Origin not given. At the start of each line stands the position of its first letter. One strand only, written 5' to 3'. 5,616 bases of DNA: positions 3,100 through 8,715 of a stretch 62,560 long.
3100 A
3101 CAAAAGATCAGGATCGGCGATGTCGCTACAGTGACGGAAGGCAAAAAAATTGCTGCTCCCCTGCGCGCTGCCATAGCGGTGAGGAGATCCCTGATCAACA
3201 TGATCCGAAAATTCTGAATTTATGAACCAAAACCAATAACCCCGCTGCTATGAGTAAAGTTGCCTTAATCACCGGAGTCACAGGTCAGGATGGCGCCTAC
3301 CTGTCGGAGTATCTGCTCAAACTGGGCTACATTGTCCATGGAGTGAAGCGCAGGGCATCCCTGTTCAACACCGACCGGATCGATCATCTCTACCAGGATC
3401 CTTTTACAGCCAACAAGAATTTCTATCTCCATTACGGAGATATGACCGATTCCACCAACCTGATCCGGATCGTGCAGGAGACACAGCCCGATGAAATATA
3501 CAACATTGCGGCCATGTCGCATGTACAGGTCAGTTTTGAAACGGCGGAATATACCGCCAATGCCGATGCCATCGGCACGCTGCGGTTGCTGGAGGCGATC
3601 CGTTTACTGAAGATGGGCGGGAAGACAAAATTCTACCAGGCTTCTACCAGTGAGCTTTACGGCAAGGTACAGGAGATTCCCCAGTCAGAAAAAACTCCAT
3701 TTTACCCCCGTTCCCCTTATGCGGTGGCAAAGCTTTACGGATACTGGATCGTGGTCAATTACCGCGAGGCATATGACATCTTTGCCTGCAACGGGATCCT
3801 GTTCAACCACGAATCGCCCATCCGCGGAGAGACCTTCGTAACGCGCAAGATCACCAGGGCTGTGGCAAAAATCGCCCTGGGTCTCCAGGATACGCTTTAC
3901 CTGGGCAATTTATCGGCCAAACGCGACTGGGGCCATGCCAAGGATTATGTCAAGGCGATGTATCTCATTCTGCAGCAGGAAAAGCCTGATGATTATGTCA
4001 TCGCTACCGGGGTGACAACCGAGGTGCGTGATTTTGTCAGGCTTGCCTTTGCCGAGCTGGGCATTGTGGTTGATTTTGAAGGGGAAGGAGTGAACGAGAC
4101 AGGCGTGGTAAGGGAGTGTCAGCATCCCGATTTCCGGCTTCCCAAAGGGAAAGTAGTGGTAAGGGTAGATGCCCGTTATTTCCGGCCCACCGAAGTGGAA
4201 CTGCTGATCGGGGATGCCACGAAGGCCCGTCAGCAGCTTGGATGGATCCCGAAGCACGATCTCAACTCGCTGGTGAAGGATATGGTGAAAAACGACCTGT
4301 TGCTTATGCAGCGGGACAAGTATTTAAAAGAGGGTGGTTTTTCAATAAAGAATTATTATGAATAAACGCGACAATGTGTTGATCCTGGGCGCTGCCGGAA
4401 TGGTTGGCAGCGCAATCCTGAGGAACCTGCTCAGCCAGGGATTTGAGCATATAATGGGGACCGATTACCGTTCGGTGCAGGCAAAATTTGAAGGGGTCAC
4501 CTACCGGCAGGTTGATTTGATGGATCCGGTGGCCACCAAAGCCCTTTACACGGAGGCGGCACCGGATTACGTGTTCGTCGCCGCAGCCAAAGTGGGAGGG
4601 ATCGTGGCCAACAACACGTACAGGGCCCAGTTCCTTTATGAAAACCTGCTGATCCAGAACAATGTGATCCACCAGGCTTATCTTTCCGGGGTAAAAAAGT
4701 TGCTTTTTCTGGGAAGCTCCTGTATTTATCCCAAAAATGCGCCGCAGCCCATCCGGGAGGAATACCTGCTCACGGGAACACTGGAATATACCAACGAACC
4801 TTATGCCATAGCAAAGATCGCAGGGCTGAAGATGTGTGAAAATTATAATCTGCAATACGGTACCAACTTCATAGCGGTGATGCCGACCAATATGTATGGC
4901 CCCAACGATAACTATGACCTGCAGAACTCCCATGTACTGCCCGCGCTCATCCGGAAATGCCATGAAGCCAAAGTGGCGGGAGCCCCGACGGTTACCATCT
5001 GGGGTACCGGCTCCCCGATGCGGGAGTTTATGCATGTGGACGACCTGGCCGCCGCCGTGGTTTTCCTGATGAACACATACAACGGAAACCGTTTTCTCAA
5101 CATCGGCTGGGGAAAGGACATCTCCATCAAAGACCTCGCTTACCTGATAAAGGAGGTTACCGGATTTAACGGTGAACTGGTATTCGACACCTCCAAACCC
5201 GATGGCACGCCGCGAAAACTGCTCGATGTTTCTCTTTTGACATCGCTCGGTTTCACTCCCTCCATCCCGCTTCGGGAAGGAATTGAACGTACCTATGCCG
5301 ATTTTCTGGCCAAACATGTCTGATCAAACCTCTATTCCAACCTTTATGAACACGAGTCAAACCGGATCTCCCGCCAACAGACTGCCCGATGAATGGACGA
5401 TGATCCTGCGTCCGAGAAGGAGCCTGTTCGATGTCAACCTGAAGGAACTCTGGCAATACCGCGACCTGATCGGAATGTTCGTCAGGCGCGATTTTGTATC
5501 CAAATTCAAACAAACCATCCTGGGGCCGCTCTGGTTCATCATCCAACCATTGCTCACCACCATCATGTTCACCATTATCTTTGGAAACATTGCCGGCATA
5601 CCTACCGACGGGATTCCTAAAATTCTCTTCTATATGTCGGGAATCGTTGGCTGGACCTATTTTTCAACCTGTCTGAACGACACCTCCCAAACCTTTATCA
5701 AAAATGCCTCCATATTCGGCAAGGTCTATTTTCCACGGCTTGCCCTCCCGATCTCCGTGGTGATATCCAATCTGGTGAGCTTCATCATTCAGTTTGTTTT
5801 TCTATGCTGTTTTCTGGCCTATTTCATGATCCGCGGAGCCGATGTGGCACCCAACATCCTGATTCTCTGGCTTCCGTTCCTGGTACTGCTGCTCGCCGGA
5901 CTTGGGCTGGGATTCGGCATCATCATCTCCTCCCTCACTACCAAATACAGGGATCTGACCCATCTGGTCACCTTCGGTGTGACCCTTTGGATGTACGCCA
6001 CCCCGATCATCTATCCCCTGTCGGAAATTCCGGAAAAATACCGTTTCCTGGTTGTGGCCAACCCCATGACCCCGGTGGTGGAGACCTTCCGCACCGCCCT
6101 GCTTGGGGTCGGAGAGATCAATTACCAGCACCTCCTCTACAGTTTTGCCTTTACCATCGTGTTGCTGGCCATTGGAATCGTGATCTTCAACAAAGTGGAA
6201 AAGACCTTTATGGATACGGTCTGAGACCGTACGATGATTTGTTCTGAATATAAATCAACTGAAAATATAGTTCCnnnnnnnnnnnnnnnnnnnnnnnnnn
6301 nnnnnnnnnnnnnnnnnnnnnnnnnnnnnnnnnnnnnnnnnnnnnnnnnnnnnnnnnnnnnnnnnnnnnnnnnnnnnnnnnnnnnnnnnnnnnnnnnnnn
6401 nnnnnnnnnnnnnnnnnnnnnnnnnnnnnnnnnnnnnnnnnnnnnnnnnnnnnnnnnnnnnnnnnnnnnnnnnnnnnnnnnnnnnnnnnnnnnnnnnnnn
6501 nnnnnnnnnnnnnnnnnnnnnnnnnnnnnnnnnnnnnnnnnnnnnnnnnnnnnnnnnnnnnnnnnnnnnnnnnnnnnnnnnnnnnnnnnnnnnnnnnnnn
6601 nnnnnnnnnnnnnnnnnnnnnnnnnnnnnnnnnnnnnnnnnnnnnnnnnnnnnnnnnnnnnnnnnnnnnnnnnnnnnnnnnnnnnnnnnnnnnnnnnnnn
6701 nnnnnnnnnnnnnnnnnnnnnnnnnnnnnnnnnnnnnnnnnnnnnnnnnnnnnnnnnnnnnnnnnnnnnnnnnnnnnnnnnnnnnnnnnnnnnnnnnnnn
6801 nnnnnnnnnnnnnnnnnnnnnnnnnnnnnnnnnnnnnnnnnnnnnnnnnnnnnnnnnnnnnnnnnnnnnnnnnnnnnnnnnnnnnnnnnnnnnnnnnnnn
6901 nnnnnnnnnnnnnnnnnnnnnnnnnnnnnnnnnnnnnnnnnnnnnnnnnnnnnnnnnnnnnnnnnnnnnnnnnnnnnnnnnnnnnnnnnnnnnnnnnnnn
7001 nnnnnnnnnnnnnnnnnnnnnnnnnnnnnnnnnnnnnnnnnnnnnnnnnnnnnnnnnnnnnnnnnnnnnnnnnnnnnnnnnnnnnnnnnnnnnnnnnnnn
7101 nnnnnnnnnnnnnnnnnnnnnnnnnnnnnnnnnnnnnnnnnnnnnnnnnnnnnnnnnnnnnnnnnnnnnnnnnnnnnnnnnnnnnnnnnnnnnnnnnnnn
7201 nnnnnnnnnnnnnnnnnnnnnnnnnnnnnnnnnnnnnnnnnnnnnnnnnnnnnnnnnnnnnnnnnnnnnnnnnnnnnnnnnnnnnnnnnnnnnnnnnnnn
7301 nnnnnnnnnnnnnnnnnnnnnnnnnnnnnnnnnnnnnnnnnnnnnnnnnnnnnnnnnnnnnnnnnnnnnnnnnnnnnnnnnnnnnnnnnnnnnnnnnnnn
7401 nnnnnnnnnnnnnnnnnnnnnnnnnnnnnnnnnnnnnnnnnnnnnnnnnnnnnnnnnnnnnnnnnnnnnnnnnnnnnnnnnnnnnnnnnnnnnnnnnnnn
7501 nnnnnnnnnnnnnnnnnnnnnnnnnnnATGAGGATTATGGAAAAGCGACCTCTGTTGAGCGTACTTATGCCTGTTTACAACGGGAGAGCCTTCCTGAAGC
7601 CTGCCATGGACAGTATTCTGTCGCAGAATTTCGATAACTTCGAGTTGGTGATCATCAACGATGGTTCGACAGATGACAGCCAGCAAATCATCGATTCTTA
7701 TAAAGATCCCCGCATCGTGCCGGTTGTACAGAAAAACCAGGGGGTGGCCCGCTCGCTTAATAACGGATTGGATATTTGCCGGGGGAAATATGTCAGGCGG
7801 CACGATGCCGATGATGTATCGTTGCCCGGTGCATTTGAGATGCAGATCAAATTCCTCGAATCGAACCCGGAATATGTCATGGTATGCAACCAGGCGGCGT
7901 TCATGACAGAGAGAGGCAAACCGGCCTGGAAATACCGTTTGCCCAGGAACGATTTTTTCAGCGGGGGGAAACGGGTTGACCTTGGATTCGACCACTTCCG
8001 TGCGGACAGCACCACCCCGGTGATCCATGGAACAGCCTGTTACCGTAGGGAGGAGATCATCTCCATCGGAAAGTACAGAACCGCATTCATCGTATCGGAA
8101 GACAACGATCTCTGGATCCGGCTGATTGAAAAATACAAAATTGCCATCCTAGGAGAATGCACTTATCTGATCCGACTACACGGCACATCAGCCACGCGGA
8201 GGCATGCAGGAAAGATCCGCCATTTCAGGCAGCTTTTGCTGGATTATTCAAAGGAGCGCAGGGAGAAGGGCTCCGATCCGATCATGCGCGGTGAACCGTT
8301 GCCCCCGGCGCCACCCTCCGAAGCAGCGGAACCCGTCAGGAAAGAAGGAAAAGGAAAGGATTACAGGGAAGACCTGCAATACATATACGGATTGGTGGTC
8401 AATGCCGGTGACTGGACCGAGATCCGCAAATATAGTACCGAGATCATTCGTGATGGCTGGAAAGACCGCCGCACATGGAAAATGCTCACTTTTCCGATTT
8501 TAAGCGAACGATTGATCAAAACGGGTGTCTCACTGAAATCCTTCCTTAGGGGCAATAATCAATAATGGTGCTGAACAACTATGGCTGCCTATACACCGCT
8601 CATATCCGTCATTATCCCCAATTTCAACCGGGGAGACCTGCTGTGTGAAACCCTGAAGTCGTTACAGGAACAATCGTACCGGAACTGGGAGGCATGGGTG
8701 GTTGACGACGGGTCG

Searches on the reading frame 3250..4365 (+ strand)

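Call 4: search_protein_families(library=pfam, proteins=[window:3250-4365:+], max_evalue=0.01)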
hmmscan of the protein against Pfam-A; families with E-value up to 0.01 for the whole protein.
window:3250-4365:+ (371 aa): 4 families
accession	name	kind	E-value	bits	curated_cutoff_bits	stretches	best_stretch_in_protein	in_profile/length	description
PF16363.11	GDP_Man_Dehyd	-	9.7e-148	492.5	27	1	6-345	1-332/332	GDP-mannose 4,6 dehydratase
PF01370.27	Epimerase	-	3.4e-76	256.3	20.9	1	5-252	1-240/240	NAD dependent epimerase/dehydratase family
PF04321.23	RmlD_sub_bind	-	2.4e-06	27.3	27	1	6-180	4-148/287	RmlD substrate binding domain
PF02719.21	Polysacc_synt_2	-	0.00082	19.1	20.2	1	6-116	2-114/293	Polysaccharide biosynthesis protein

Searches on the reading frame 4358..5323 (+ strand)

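Call 4: search_protein_families(library=pfam, proteins=[window:4358-5323:+], max_evalue=0.01)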
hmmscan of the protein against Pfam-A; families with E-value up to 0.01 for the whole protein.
window:4358-5323:+ (321 aa): 6 families
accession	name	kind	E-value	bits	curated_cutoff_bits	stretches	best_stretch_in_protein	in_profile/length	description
PF01370.27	Epimerase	-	3.7e-65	220.1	20.9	1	7-250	1-240/240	NAD dependent epimerase/dehydratase family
PF16363.11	GDP_Man_Dehyd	-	1.2e-16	61.6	27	1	8-261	1-259/332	GDP-mannose 4,6 dehydratase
PF13460.12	NAD_binding_10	-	4.7e-07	30.3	27.2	1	11-132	1-109/184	NAD(P)H-binding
PF04321.23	RmlD_sub_bind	-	0.00013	21.6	27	1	6-77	2-60/287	RmlD substrate binding domain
PF01073.25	3Beta_HSD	-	0.00028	20.5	22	1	8-186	1-188/280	3-beta hydroxysteroid dehydrogenase/isomerase family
PF02719.21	Polysacc_synt_2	-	0.0014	18.3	20.2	0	7-119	1-127/293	Polysaccharide biosynthesis protein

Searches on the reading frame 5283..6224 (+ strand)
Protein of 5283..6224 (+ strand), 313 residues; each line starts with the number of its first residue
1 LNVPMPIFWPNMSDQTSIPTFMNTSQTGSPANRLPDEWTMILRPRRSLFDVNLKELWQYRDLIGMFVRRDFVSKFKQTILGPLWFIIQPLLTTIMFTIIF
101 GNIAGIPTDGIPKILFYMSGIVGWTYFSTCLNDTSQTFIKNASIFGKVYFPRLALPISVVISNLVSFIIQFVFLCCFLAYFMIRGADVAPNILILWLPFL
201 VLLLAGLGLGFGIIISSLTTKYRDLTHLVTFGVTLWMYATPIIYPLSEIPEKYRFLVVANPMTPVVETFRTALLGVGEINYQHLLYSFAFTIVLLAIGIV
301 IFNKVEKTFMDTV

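Call 4: search_protein_families(library=pfam, proteins=[window:5283-6224:+], max_evalue=0.01)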
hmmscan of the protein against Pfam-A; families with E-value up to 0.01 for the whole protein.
window:5283-6224:+ (313 aa): 2 families
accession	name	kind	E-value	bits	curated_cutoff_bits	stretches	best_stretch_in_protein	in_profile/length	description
PF01061.29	ABC2_membrane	-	9.1e-20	71.5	26.9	1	64-273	4-210/211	ABC-2 type transporter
PF12698.13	ABC2_membrane_3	-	0.0002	21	31.6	1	158-299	205-346/347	ABC-2 family transporter protein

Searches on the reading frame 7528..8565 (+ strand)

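Call 4: search_protein_families(library=pfam, proteins=[window:7528-8565:+], max_evalue=0.01)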
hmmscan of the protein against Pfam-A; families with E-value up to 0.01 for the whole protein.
window:7528-8565:+ (345 aa): 3 families
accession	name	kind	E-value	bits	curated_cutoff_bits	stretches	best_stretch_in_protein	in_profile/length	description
PF00535.33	Glycos_transf_2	-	8.6e-31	107.6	23.3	1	11-152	1-146/168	Glycosyl transferase family 2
PF13641.12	Glyco_tranf_2_3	-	5.3e-11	43.4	27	1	10-201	3-196/230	Glycosyltransferase like family 2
PF10111.15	Glyco_tranf_2_2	-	8.3e-11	42.3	27.3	1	11-206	1-206/276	Glycosyltransferase like family 2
